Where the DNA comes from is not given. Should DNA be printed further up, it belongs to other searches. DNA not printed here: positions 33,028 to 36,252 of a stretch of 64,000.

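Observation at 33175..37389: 1404-aa single ORF fusing a Kef/CPA2-type antiporter to a coiled-coil region, a P-loop ATPase and a winged-helix-like tail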

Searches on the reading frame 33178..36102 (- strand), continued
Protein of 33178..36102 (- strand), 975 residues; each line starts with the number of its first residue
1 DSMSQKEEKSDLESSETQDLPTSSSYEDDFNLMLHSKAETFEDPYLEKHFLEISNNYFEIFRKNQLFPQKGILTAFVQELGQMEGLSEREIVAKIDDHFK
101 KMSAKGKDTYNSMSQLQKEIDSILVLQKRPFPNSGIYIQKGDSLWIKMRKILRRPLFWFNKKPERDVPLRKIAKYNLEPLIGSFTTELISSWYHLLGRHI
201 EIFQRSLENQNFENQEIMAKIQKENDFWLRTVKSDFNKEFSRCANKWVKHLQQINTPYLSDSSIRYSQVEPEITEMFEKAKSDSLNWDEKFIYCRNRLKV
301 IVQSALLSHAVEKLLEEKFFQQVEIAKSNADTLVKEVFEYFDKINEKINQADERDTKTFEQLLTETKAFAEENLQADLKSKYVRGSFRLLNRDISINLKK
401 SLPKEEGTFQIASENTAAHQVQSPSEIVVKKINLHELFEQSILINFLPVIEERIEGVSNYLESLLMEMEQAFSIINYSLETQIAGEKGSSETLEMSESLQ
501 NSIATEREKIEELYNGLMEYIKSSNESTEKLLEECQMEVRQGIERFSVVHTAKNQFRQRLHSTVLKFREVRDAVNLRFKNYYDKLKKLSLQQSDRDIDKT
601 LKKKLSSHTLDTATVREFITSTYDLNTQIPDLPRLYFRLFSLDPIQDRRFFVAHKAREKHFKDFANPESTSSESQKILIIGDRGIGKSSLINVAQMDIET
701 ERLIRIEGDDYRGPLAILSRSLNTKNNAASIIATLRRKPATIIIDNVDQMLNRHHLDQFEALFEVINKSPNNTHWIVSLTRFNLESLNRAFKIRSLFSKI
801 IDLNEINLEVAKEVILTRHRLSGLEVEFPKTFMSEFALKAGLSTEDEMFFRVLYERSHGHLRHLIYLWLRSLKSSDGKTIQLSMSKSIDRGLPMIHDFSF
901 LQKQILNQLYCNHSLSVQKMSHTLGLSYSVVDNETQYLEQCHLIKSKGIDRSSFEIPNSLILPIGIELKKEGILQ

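Call 32: list_cluster_members(proteins=[P0027, P0028, P0030, P0043, P0092, P0033, P0048, P0014, P0013, P0003])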
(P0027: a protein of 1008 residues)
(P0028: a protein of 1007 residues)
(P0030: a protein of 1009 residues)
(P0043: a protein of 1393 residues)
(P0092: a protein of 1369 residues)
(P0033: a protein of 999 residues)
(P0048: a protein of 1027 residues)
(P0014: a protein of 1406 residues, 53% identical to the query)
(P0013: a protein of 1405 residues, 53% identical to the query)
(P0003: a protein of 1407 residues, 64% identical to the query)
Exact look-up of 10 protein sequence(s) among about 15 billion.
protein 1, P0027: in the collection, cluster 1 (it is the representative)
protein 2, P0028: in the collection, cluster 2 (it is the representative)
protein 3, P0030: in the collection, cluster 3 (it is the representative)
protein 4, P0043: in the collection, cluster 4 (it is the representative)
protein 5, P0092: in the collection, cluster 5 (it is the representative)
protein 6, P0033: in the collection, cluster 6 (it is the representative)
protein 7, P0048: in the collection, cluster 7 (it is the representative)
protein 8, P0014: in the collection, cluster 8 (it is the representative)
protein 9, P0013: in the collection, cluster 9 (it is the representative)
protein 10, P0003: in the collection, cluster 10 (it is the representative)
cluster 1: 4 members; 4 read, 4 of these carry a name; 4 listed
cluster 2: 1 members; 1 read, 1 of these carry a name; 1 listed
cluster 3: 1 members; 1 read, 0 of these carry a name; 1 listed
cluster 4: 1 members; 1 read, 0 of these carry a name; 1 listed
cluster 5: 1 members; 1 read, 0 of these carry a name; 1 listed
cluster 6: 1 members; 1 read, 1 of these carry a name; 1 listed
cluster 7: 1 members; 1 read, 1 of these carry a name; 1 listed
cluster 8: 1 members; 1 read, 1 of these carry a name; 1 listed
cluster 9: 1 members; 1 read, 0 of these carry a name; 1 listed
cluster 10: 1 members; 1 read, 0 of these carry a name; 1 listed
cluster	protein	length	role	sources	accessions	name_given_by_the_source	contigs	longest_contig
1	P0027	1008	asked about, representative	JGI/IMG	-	hypothetical protein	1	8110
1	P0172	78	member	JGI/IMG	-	hypothetical protein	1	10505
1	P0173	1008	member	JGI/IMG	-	hypothetical protein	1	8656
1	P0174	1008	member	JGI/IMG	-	hypothetical protein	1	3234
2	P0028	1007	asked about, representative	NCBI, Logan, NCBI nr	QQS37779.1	MAG: hypothetical protein IPM56_07475 [Ignavibacteriales bacterium]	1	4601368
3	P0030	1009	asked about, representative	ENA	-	-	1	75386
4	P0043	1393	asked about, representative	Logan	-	-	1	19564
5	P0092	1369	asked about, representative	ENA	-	-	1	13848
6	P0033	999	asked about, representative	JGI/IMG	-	hypothetical protein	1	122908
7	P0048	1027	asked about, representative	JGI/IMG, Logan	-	hypothetical protein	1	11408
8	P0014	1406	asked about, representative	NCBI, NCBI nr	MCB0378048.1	MAG: cation:proton antiporter [Bdellovibrionales bacterium] | cation:proton antiporter [Bdellovibrionales bacterium]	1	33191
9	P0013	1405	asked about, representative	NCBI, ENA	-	-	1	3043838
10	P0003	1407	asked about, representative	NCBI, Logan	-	-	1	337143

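Call 33: predict_structure(alignment_id=A1)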
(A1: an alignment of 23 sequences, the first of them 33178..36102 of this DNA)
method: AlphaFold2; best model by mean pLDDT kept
length: 975 residues; sequences in the alignment: 23
mean_pLDDT: 76.4   pTM: 0.51
mean pLDDT of the five models: 76.4, 74.8, 73.3, 71.0, 66.6
residues with pLDDT >= 90: 140; 70-90: 580; 50-70: 188; < 50: 67
segments of 3 or more residues with pLDDT < 50: 1-24, 548-561, 583-594, 642-649
pLDDT, mean of each block of 10 residues (from residue 1): 30 31 60 89 90 93 91 88 73 84 90 91 90 85 87 84 88 93 92 91 76 77 92 91 93 89 87 90 89 85 77 81 83 88 85 69 86 62 63 72 67 72 75 75 70 78 83 84 60 73 87 88 85 76 58 40 57 66 47 57 75 73 55 67 46 63 64 78 67 72 76 80 86 87 83 71 87 86 71 82 75 78 76 56 73 71 73 76 64 77 91 82 85 86 75 74 79 77
secondary structure, 60 per line:
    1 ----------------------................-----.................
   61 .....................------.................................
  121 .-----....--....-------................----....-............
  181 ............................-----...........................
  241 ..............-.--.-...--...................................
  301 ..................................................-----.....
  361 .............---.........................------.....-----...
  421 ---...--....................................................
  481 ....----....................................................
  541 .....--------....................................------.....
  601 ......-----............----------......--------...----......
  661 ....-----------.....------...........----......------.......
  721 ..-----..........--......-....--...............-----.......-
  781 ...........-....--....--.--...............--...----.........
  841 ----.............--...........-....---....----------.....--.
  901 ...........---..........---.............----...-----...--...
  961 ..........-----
elements in order (helices of 4 or more, strands of 3 or more residues): H23-38 H44-81 H88-121 E127-130 H133-136 H144-159 E164-167 H169-208 H214-253 H266-350 H356-373 H377-401 E408-412 E429-433 H434-484 H489-545 H554-589 H596-606 H612-623 H634-639 H655-664 E676-680 H687-697 E702-707 H714-722 H728-737 E740-745 H747-750 H753-767 E773-779 H781-791 H793-796 E799-802 H808-822 E825-827 H832-840 H845-857 H861-870 E872-875 E879-882 H893-897 H900-911 H917-924 H928-940 E945-947 E953-955 H958-970
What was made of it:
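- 33178..33444 (-): aa 1316-1404: winged helix plus a C-terminal helix, pI 6.4. DSSP of the model (call 33).
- On STAND NTPases: The protein ends right after the winged helix (call 33).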

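Call 34: search_protein_families(library=pfam, proteins=[P0043, P0092, P0031, P0028, P0048, P0033, P0126], max_evalue=0.01)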
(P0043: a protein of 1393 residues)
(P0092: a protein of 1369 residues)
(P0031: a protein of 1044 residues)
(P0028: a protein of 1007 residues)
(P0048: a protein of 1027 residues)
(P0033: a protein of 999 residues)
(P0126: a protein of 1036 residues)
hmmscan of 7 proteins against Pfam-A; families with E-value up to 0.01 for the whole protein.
P0043 (1393 aa): 5 families
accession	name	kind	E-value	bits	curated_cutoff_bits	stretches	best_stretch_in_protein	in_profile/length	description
PF00999.27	Na_H_Exchanger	-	2e-25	89.9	26.2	1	31-408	6-374/375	Sodium/hydrogen exchanger, transmembrane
PF13401.12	AAA_22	-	1.3e-05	25.9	27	1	1091-1196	8-119/130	AAA domain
PF12802.13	MarR_2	-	0.00034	21.1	27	1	1319-1368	3-53/61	MarR family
PF00004.35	AAA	-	0.0025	18.7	21.2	0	1091-1200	1-110/131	ATPase family associated with various cellular activities (AAA)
PF01047.28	MarR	-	0.0027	18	24.6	1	1321-1368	3-50/59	MarR family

P0092 (1369 aa): 4 families
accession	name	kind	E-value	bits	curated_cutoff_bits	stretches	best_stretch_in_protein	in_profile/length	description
PF00999.27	Na_H_Exchanger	-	3.3e-23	82.6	26.2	1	41-420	3-374/375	Sodium/hydrogen exchanger, transmembrane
PF13401.12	AAA_22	-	4.2e-05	24.3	27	1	1069-1157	8-107/130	AAA domain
PF13479.12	AAA_24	-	0.0023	18.2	27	0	1067-1147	3-78/195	AAA domain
PF03193.22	RsgA_GTPase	-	0.0058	16.9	30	0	1067-1107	107-151/174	RsgA GTPase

P0031 (1044 aa): 1 family
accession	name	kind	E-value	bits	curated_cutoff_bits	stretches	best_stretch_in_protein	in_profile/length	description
PF13401.12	AAA_22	-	0.00011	22.9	27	1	852-937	8-100/130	AAA domain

P0028 (1007 aa): 2 families
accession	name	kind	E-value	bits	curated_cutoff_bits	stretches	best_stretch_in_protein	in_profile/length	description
PF13191.12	AAA_16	-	0.00068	20.6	32.6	1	671-721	2-56/167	AAA ATPase domain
PF10923.14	BrxC_BrxD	-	0.0054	16.1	22.2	0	669-714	25-70/414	BREX system ATP-binding protein BrxC/D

P0048 (1027 aa): 2 families
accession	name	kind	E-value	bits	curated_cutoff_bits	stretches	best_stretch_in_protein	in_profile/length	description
PF13191.12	AAA_16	-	0.00014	22.8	32.6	1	685-788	8-142/167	AAA ATPase domain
PF13401.12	AAA_22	-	0.0014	19.3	27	0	703-807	7-110/130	AAA domain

P0033 (999 aa): 1 family
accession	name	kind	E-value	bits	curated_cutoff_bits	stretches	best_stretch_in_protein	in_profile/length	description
PF00308.24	Bac_DnaA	-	0.00044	20.9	23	1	660-795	8-134/162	Bacterial DnaA ATPAse domain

P0126 (1036 aa): 4 families
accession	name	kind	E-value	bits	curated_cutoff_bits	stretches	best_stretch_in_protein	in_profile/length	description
PF13401.12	AAA_22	-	0.00012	22.8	27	1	736-836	8-117/130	AAA domain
PF13479.12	AAA_24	-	0.0033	17.7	27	1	735-814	4-78/195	AAA domain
PF13191.12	AAA_16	-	0.009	17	32.6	0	732-763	23-53/167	AAA ATPase domain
PF12802.13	MarR_2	-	0.0096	16.5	27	0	964-1007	7-51/61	MarR family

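Call 36: find_encoding_contigs(protein=P0043, flank=8000, max_places=2)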
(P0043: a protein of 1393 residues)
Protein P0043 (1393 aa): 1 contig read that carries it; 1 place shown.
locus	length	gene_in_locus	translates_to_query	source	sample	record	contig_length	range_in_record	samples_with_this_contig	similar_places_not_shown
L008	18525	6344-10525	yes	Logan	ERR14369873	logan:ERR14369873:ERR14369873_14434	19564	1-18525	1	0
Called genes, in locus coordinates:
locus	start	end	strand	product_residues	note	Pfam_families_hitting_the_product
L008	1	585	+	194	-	?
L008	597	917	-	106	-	-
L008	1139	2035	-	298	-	PF00583:Acetyltransf_1, PF13673:Acetyltransf_10 (weak), PF13508:Acetyltransf_7, PF08445:FR47 (weak)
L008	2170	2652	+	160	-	-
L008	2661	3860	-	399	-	-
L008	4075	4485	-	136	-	-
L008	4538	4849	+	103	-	-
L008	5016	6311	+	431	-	-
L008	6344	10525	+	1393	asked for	PF00999:Na_H_Exchanger, PF13401:AAA_22 (faint)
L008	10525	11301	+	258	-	PF00924:MS_channel_2nd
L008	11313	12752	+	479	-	PF01921:tRNA-synt_1f (faint), PF01406:tRNA-synt_1e, PF09334:tRNA-synt_1g (faint), PF23493:CysS_C (weak)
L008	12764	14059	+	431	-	PF00069:Pkinase, PF07714:PK_Tyr_Ser-Thr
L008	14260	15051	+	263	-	PF14224:DUF4331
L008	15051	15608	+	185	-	PF14224:DUF4331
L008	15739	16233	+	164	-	-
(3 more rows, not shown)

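Call 37: find_encoding_contigs(protein=P0028, flank=8000, max_places=2)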
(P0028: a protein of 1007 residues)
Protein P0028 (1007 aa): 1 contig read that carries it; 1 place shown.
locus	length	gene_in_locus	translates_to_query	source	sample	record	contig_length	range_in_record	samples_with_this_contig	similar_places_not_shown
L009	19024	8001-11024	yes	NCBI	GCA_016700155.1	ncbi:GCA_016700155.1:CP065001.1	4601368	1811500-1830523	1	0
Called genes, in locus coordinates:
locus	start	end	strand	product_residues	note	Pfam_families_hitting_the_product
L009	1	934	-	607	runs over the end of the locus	PF10577:FAM171A1-2-B_N (faint), PF13620:CarboxypepD_reg (weak), PF13715:CarbopepD_reg_2 (faint), PF16371:MetallophosN (faint)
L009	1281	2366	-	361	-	PF00092:VWA (weak)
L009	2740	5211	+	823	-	PF18962:Por_Secre_tail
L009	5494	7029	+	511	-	PF00795:CN_hydrolase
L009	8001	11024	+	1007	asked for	-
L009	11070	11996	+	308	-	PF00924:MS_channel_2nd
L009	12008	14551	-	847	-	PF00311:PEPcase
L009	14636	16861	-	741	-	PF00324:AA_permease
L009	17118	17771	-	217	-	PF13426:PAS_9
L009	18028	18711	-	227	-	-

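Call 40: fold_search(model_id=the predicted structure, library=pdb)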
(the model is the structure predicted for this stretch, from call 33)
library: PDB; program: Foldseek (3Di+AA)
matches with E <= 10: 1201; with E <= 0.001: 217
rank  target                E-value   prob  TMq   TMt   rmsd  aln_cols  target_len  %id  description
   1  8s0e_D                3.0e-08  1.00  0.17  0.34  14.8       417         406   18  H. sapiens OCCM bound to double stranded DNA (released 2024-10-02)
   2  7jpq_D                3.1e-08  1.00  0.18  0.36  14.2       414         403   18  ORC-O2-5: Human Origin Recognition Complex (ORC) with subunits 2,3,4,5 (released 2020-09-02)
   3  7jpo_D                5.5e-08  1.00  0.17  0.35  14.5       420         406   18  ORC-O1AAA: Human Origin Recognition Complex (ORC) with dynamic/unresolved ORC2 WH (released 2020-09-02)
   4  5zr1_A                8.2e-08  1.00  0.18  0.31  19.3       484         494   13  Saccharomyces Cerevisiae Origin Recognition Complex Bound to a 72-bp Origin DNA containing ACS and B1 element (released 2018-07-11)
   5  5uj7_D                1.5e-07  1.00  0.18  0.38  12.6       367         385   20  Structure of the active form of human Origin Recognition Complex ATPase motor module, complex subunitS 1, 4, 5 (released 2017-02-08)
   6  5uj7_C                1.8e-07  1.00  0.19  0.39  12.5       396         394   18  Structure of the active form of human Origin Recognition Complex ATPase motor module, complex subunitS 1, 4, 5 (released 2017-02-08)
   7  7jgr_A                2.1e-07  1.00  0.18  0.35  13.5       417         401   15  Structure of Drosophila ORC bound to DNA (84 bp) and Cdc6 (released 2020-09-09)
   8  7jgr_G                2.3e-07  1.00  0.17  0.38  13.2       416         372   10  Structure of Drosophila ORC bound to DNA (84 bp) and Cdc6 (released 2020-09-09)
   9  8s0c_D                2.5e-07  1.00  0.17  0.36  12.8       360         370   20  H. sapiens ORC1-5 bound to double stranded DNA as part of the MCM-ORC complex (released 2024-10-02)
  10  7tjj_A                2.5e-07  1.00  0.18  0.31  14.2       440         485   13  S. cerevisiae ORC bound to 84 bp ARS1 DNA and Cdc6 (state 1) with docked Orc6 N-terminal domain (released 2022-10-05)
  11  2qby_A                2.7e-07  1.00  0.20  0.43  11.3       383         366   14  Crystal structure of a heterodimer of Cdc6/Orc1 initiators bound to origin DNA (from S. solfataricus) (released 2007-09-11)
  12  7tjh_A                3.2e-07  1.00  0.18  0.32  13.3       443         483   13  S. cerevisiae ORC bound to 84 bp ARS1 DNA and Cdc6 (state 1) with flexible Orc6 N-terminal domain (released 2022-10-05)
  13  7pbl_C                4.4e-07  1.00  0.16  0.42  10.9       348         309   13  RuvAB branch migration motor complexed to the Holliday junction - RuvB AAA+ state s1 [t2 dataset] (released 2022-09-14)
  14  7tjf_A                4.4e-07  1.00  0.18  0.30  13.2       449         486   13  S. cerevisiae ORC bound to 84 bp ARS1 DNA (released 2023-01-18)
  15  7pbl_A                4.8e-07  1.00  0.17  0.42  11.1       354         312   14  RuvAB branch migration motor complexed to the Holliday junction - RuvB AAA+ state s1 [t2 dataset] (released 2022-09-14)
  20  2qby_B                9.8e-07  1.00  0.18  0.37  12.8       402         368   15  Crystal structure of a heterodimer of Cdc6/Orc1 initiators bound to origin DNA (from S. solfataricus) (released 2007-09-11)
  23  1fnn_A                1.1e-06  1.00  0.16  0.35  16.3       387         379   15  CRYSTAL STRUCTURE OF CDC6P FROM PYROBACULUM AEROPHILUM (released 2000-10-04)
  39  2v1u_A                3.4e-06  1.00  0.18  0.37  12.2       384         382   13  STRUCTURE OF THE AEROPYRUM PERNIX ORC1 PROTEIN IN COMPLEX WITH DNA (released 2007-09-18)
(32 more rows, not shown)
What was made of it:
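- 33685..34224 (-): aa 1056-1235: conserved lead-in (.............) and AAA+ alpha/beta base. Foldseek hits to ORC/Cdc6/RuvB (call 40).
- On ORC/Cdc6 initiator clade: Foldseek top hits are 8s0e_D, 7jpq_D, 5uj7, 2qby, 1fnn and 2v1u, with about 360-480 aligned columns and E 3e-8 to 3e-6 (call 40).
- Closest known: STAND / AAA_16-type signalling NTPases. Different: ORC/Cdc6 and RuvB outrank NLRs structurally (call 40).
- Checked: Foldseek of an AlphaFold2 model finds ORC4, ORC1, Cdc6 and archaeal Orc1/Cdc6 over about 400 columns (E 3e-8 to 1e-6, call 40).
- Plant NLR resistosomes appear low in the Foldseek list (call 40). ORC/Cdc6 winged helices bind DNA (general knowledge; PDB 2qby and 2v1u appear among the hits, call 40).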
